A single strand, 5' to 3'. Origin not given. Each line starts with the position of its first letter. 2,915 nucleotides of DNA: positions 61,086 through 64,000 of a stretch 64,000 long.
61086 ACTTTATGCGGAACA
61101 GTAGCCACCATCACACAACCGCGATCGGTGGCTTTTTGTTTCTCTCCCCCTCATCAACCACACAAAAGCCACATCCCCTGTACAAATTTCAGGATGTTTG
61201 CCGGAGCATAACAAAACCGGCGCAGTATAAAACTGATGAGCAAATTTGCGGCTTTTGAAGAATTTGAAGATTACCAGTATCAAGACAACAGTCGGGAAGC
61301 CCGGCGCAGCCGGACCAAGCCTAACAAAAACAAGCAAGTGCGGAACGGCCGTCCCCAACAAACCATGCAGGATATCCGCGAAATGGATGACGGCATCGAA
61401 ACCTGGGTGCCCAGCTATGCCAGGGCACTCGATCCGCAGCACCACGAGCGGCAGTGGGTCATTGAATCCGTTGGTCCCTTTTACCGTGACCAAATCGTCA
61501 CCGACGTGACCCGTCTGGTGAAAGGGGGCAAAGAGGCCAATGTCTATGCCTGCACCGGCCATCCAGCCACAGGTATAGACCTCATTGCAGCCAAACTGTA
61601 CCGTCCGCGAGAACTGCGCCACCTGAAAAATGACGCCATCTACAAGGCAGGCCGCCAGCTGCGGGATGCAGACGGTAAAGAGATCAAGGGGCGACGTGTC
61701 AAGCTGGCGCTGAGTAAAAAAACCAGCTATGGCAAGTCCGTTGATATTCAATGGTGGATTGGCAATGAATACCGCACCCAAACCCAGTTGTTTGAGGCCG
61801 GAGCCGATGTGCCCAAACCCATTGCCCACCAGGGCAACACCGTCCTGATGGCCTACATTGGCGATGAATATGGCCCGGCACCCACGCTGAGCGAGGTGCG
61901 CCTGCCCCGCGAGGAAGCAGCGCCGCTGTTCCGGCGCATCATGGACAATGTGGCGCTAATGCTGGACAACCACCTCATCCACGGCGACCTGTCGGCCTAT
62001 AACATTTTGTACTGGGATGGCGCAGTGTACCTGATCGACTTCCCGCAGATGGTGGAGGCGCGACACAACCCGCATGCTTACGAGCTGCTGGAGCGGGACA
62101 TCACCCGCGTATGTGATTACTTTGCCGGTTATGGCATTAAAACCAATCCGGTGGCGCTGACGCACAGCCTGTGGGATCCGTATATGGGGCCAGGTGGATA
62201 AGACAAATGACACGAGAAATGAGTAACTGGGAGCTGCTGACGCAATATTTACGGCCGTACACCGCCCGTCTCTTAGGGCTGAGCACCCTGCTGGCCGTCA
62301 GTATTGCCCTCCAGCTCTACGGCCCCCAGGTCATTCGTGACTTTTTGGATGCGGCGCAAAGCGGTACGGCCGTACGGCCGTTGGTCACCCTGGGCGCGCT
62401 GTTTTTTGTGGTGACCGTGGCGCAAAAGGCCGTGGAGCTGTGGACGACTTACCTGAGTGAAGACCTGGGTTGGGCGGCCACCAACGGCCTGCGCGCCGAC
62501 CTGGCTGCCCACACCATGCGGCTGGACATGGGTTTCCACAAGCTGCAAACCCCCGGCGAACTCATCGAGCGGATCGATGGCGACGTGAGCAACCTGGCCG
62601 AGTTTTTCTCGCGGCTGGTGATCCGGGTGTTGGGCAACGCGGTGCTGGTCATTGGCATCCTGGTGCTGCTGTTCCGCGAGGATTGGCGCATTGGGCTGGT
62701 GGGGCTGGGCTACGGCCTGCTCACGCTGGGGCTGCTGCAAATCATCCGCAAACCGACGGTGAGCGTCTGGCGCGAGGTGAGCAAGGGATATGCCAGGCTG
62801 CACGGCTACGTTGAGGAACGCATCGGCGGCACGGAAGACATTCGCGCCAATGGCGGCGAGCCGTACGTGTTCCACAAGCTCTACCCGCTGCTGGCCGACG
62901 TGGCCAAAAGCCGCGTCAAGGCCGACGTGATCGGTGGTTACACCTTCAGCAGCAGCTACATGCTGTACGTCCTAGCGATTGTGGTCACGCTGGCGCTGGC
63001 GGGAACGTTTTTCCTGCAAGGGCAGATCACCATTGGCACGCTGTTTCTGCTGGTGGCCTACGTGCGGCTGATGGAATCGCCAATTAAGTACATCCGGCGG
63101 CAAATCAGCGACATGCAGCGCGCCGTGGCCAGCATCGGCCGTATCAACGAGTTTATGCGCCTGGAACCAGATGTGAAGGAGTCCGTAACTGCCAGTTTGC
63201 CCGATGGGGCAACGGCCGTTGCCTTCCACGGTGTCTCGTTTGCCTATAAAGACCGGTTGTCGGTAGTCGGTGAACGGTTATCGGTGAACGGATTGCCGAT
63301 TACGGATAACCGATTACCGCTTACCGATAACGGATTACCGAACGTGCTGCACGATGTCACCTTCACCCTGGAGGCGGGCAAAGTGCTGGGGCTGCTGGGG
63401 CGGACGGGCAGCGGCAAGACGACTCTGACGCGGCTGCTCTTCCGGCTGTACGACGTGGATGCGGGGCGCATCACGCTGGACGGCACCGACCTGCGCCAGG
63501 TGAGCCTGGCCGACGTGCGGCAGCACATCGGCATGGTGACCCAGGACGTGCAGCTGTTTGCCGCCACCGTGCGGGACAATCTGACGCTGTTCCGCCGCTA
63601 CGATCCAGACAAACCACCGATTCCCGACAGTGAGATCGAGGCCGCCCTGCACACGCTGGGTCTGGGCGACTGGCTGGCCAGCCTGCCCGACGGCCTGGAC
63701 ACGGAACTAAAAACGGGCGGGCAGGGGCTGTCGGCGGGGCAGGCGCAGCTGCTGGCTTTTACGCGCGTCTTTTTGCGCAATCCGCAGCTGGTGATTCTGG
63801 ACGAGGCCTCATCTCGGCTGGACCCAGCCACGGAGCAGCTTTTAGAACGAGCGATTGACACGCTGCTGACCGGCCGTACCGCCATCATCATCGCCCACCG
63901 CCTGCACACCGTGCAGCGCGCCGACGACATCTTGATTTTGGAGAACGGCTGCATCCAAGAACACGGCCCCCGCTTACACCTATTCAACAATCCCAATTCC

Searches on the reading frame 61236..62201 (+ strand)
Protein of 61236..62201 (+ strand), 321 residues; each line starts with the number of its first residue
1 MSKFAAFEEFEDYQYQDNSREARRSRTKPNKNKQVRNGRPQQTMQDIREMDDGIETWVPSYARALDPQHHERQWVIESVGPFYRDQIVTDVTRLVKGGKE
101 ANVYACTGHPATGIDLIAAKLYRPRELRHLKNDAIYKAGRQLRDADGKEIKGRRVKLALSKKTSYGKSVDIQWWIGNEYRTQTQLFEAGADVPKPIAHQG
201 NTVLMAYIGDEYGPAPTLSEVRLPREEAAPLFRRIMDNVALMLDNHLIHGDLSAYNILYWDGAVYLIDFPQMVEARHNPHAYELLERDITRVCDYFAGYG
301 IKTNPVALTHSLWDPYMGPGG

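Call 13: search_protein_families(library=pfam, proteins=[window:61236-62201:+], max_evalue=0.001)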
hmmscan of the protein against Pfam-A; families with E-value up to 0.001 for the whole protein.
window:61236-62201:+ (321 aa): 2 families
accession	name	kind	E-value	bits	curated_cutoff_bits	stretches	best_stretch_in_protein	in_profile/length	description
PF01163.29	RIO1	-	4.8e-37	127.8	22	1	161-302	41-180/187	RIO domain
PF19974.5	TCAD9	-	0.00038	20.2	40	1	247-276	299-328/429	Ternary complex associated domain 9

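Call 14: find_related_loci(query=window:61236-62201:+, collection=genome_contigs, flank=6000)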
Query window:61236-62201:+ (321 aa) in genome_contigs; peptide patterns used: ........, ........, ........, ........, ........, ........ (x = any residue, [..] = any of these).
92 stretches matched a pattern; 60 encode a relative of the query (tblastn E <= 1e-3); 60 distinct loci.
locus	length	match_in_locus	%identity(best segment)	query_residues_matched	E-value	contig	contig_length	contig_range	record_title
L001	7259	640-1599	96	1-320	0e+0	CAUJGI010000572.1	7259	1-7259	MAG: Chloroflexota bacterium isolate KLAP72 genome assembly, contig: KLAP72_400568, whole genome shotgun sequence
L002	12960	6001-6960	81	1-320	0e+0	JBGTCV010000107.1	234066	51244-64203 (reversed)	MAG: Candidatus Promineifilaceae bacterium isolate JTS-RE128 k141_4466500, whole genome shotgun sequence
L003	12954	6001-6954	81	1-321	0e+0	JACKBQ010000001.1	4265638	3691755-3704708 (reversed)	MAG: Ardenticatenaceae bacterium isolate HK-STAS-CHLO-25 HK-STAS-CHLO-25_1, whole genome shotgun sequence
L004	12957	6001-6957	81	1-321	0e+0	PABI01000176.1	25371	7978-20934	MAG: Anaerolineaceae bacterium isolate NAT123 MHASMcontig_983187, whole genome shotgun sequence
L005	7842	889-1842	81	1-320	0e+0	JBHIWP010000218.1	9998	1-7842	MAG: Candidatus Promineifilaceae bacterium isolate MAG27 WDNA05_bin.10.orig_218, whole genome shotgun sequence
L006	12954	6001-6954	80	1-321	0e+0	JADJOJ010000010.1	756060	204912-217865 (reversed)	MAG: Candidatus Leptofilum gracile isolate Fred_BAT3C.445 tig00351446-10-7531420, whole genome shotgun sequence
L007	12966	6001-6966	80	1-321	3e-180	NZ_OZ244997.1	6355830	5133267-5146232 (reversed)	MAG: Candidatus Leptofilum sp. isolate 8ea8b48c-f0bb-4fcd-991e-c07bf3e70e57 chromosome 1, complete sequence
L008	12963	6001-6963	80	1-320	3e-179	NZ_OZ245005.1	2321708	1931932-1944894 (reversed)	MAG: Candidatus Leptofilum sp. isolate 7b64b919-6ea5-499b-8485-25358eaaa058 chromosome 1, complete sequence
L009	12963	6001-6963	79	1-321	6e-179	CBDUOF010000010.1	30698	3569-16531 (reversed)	MAG TPA_asm: uncultured Anaerolineae bacterium isolate SRR22808126_concoct_49 genome assembly, contig: ERZ25043457.705,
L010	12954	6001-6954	79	1-321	1e-180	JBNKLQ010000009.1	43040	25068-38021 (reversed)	MAG: Candidatus Promineifilaceae bacterium isolate H1H2.bin.11.strict NODE_9_length_43040_cov_4.541512, whole genome sho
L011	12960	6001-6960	92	1-321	0e+0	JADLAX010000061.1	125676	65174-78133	MAG: Anaerolineae bacterium isolate SJ142 c_000000870575, whole genome shotgun sequence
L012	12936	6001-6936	71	7-317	3e-156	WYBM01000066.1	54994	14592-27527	MAG: Ardenticatenaceae bacterium isolate CFX1 k127_519287, whole genome shotgun sequence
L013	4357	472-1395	71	8-318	4e-159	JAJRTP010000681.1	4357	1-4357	MAG: Chloroflexota bacterium isolate Dive96_bin1.73 k141_4978463, whole genome shotgun sequence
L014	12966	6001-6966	68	7-320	3e-152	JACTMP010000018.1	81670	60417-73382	MAG: Chloroflexota bacterium isolate BJ8 scaffold_325, whole genome shotgun sequence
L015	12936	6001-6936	69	7-317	1e-151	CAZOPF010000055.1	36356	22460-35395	MAG TPA_asm: uncultured Ardenticatenaceae bacterium isolate binchicken_co274_488 genome assembly, contig: NODE_2949_leng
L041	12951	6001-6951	58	1-318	6e-127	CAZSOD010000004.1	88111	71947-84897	MAG TPA_asm: uncultured Ardenticatenaceae bacterium isolate binchicken_co197_395 genome assembly, contig: NODE_202_lengt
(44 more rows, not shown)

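Call 43: search_protein_families(library=pfam, proteins=[L011:8796-10772:+, L011:10765-11790:+, L011:11607-12332:+, L003:6961-8778:+, L003:8860-10746:+, L003:10722-12548:+, L041:7069-7437:+, L041:7458-8048:+, L041:8045-8842:-, L041:5191-5673:-])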
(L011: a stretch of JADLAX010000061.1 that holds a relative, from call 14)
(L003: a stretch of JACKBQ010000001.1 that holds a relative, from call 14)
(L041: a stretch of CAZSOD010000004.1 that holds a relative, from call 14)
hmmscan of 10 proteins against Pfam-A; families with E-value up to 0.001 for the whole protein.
L011:8796-10772:+ (658 aa): 2 families
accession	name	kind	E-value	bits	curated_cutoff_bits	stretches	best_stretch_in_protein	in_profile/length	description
PF00005.33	ABC_tran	-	5.1e-20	72.9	25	1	417-560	1-134/137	ABC transporter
PF00664.28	ABC_membrane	-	6.5e-14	52.7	28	1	119-312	76-270/274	ABC transporter transmembrane region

L011:10765-11790:+ (341 aa): 3 families
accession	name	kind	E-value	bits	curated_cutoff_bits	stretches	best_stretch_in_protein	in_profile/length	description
PF00583.31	Acetyltransf_1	-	8.5e-20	71.6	20.7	2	207-328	2-116/116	Acetyltransferase (GNAT) family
PF13508.13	Acetyltransf_7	-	5.1e-14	52.8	27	1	244-330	8-84/84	Acetyltransferase (GNAT) domain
PF13673.13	Acetyltransf_10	-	7.5e-11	42.6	23.6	1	268-336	49-115/128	Acetyltransferase (GNAT) domain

L011:11607-12332:+ (241 aa): 0 families

L003:6961-8778:+ (605 aa): 3 families
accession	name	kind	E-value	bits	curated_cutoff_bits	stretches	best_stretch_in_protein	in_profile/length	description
PF00664.28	ABC_membrane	-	1.9e-29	103.6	28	1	19-285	2-270/274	ABC transporter transmembrane region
PF00005.33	ABC_tran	-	2.2e-29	103.2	25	1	373-527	1-136/137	ABC transporter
PF02463.25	SMC_N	-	0.00025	21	40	0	499-568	136-209/220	RecF/RecN/SMC N terminal domain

L003:8860-10746:+ (628 aa): 6 families
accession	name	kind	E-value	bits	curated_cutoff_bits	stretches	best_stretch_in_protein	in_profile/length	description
PF00005.33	ABC_tran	-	3.9e-21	76.5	25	1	403-546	1-134/137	ABC transporter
PF00664.28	ABC_membrane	-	8.1e-18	65.5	28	1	67-296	38-268/274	ABC transporter transmembrane region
PF13304.12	AAA_21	-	0.0002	22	27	0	415-479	1-68/304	AAA domain, putative AbiEii toxin, Type IV TA system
PF13555.12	AAA_29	-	0.00034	20.7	27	1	407-448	16-56/61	P-loop containing region of AAA domain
PF13191.12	AAA_16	-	0.00037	21.5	32.6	0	412-548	23-142/167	AAA ATPase domain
PF02463.25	SMC_N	-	0.0004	20.3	40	0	521-596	137-210/220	RecF/RecN/SMC N terminal domain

L003:10722-12548:+ (608 aa): 4 families
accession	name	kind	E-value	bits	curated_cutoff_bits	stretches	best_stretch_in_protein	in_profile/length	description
PF00664.28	ABC_membrane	-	7.9e-47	160.7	28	1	53-322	5-273/274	ABC transporter transmembrane region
PF00005.33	ABC_tran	-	3.4e-32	112.3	25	1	387-535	2-137/137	ABC transporter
PF02463.25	SMC_N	-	9.1e-10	38.8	40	1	418-579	102-213/220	RecF/RecN/SMC N terminal domain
PF13401.12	AAA_22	-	0.00092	20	27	0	397-547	6-99/130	AAA domain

L041:7069-7437:+ (122 aa): 0 families

L041:7458-8048:+ (196 aa): 1 family
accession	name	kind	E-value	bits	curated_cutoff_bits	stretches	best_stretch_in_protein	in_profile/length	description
PF01694.28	Rhomboid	-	6.3e-21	75.5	22.6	1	61-191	7-140/143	Rhomboid domain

L041:8045-8842:- (265 aa): 1 family
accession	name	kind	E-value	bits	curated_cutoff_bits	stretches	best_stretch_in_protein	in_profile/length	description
PF00902.23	TatC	-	1.6e-63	214.7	25.1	1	23-233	2-208/208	Sec-independent protein translocase protein (TatC)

L041:5191-5673:- (160 aa): 0 families

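Call 52: find_homologous_proteins(query=window:61236-62201:+, max_evalue=1e-10)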
Query window:61236-62201:+ (321 aa): 6098 proteins with E <= 1e-10 among 7110 candidates; the best 120 are listed.
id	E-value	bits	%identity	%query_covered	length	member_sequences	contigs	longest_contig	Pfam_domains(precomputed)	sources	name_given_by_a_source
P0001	2.5e-211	719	95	100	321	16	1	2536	PF01163.29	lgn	-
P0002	5.2e-210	714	94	100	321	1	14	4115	PF01163.29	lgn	-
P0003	1.3e-195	667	88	100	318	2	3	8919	PF01163.29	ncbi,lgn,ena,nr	ncbi:MAG: hypothetical protein KC434_02875 [Anaerolineales bacterium]|nr:hypothetical protein [Anaer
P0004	6.9e-195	665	88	100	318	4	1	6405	PF01163.29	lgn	-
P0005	1.2e-192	657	85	100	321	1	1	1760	PF01163.29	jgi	jgi:RIO kinase 1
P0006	1.1e-187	641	83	100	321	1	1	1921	PF01163.29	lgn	-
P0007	5.3e-187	639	83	100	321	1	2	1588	PF01163.29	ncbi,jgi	-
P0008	1.8e-186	637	83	100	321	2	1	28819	PF01163.29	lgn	-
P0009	5.3e-184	629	83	100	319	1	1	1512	PF01163.29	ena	-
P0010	1.1e-183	628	82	100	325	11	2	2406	PF01163.29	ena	-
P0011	3.7e-183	626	82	100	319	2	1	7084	PF01163.29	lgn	-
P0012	3.4e-182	623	82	100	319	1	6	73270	PF01163.29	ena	-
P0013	6.1e-182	622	81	100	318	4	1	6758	PF01163.29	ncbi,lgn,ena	-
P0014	7.8e-182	622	82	100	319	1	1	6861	PF01163.29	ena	-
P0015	9.5e-182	622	82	100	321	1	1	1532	PF01163.29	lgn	-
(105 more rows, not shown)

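Call 56: find_related_loci(query=A3, collection=metagenome_contigs, flank=1500)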
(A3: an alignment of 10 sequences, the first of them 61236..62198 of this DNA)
Query A3 (321 aa) in metagenome_contigs; peptide patterns used: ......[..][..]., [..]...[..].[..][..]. (x = any residue, [..] = any of these).
600 stretches matched a pattern (row limit reached: there are more); 510 encode a relative of the query (tblastn E <= 1e-3); the best 80 are kept; 80 distinct loci.
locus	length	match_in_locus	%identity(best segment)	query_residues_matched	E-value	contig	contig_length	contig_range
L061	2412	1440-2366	68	6-317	1e-153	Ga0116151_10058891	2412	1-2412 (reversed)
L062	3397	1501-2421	66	8-317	5e-143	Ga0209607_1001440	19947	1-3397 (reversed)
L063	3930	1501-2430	64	7-318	4e-139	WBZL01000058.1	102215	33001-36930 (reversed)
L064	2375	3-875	67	28-317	2e-139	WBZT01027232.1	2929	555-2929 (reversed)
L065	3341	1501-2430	61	4-318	3e-135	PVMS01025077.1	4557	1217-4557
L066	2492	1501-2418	61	7-318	2e-131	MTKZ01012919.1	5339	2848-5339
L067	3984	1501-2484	57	1-321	2e-126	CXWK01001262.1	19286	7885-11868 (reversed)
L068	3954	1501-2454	58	1-318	6e-124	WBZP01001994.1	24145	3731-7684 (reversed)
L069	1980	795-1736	57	1-318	3e-131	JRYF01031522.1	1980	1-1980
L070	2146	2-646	80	106-320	3e-123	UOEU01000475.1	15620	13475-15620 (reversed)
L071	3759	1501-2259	51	67-317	4e-87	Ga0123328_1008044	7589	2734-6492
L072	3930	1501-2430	45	4-318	4e-87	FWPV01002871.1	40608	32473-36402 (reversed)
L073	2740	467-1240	51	53-313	4e-88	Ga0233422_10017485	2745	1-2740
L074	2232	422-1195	50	55-316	5e-89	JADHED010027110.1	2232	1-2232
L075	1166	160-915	50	65-316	3e-93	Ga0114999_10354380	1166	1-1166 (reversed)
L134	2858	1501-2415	43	7-313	6e-76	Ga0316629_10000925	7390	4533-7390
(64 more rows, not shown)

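Call 70: find_homologous_proteins(query=L134:1501-2415:+, max_evalue=1e-20)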
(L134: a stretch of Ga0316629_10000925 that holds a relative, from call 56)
Query L134:1501-2415:+ (305 aa): 6716 proteins with E <= 1e-20 among 7642 candidates; the best 120 are listed.
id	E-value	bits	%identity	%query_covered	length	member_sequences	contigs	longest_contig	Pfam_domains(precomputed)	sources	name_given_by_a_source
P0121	3.0e-206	701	99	100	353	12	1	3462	PF01163.29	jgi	-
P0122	2.3e-165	567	80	100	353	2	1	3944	PF01163.29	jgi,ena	-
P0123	3.5e-155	534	74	100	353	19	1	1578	PF01163.29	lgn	-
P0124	8.3e-149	513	73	100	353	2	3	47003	PF00069.32,PF01163.29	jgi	jgi:RIO kinase 1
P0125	3.7e-148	511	71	100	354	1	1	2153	PF01163.29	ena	-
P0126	5.1e-139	481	73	93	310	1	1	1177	PF01163.29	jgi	-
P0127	1.8e-127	443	66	100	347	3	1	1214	PF00069.32,PF01163.29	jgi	jgi:RIO kinase 1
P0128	5.6e-127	441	62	100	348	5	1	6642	PF01163.29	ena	-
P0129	5.3e-126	438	63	100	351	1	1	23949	PF01163.29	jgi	-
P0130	1.0e-125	437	64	100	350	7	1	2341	PF00069.32,PF01163.29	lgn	-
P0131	2.0e-124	433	65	97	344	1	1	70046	PF01163.29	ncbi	ncbi:MAG: RIO1 family regulatory kinase/ATPase [Chloroflexota bacterium]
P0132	3.8e-124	432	63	100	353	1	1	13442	PF01163.29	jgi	jgi:RIO kinase 1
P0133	6.3e-124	431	62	100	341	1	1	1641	PF01163.29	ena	-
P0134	2.0e-123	429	63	100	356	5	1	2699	PF01163.29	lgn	-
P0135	2.9e-123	429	63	100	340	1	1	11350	PF01163.29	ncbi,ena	-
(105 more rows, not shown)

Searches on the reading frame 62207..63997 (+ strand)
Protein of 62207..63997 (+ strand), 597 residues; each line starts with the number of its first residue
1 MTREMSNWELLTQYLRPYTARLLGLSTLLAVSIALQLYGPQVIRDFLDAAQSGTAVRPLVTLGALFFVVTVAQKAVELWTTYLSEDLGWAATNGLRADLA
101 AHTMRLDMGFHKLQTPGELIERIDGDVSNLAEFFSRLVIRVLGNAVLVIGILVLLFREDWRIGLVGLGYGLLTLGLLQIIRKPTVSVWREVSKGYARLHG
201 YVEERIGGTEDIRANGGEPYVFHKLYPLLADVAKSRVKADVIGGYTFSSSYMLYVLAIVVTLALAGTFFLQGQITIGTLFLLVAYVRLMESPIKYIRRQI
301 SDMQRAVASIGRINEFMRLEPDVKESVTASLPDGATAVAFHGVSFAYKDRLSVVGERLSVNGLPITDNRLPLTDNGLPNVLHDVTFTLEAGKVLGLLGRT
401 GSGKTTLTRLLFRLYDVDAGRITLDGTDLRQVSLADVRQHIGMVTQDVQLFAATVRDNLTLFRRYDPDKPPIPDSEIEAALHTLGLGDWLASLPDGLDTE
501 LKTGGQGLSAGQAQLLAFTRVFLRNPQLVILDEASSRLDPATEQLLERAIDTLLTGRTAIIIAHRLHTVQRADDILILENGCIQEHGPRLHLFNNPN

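Call 13: search_protein_families(library=pfam, proteins=[window:62207-63997:+], max_evalue=0.001)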
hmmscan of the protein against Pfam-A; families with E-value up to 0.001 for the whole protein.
window:62207-63997:+ (597 aa): 3 families
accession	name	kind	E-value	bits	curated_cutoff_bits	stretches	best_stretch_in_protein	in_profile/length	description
PF00005.33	ABC_tran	-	7.4e-31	108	25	1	381-535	1-136/137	ABC transporter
PF00664.28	ABC_membrane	-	1.9e-29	103.7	28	1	28-289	7-270/274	ABC transporter transmembrane region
PF02463.25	SMC_N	-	0.00039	20.3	40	0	424-576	113-209/220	RecF/RecN/SMC N terminal domain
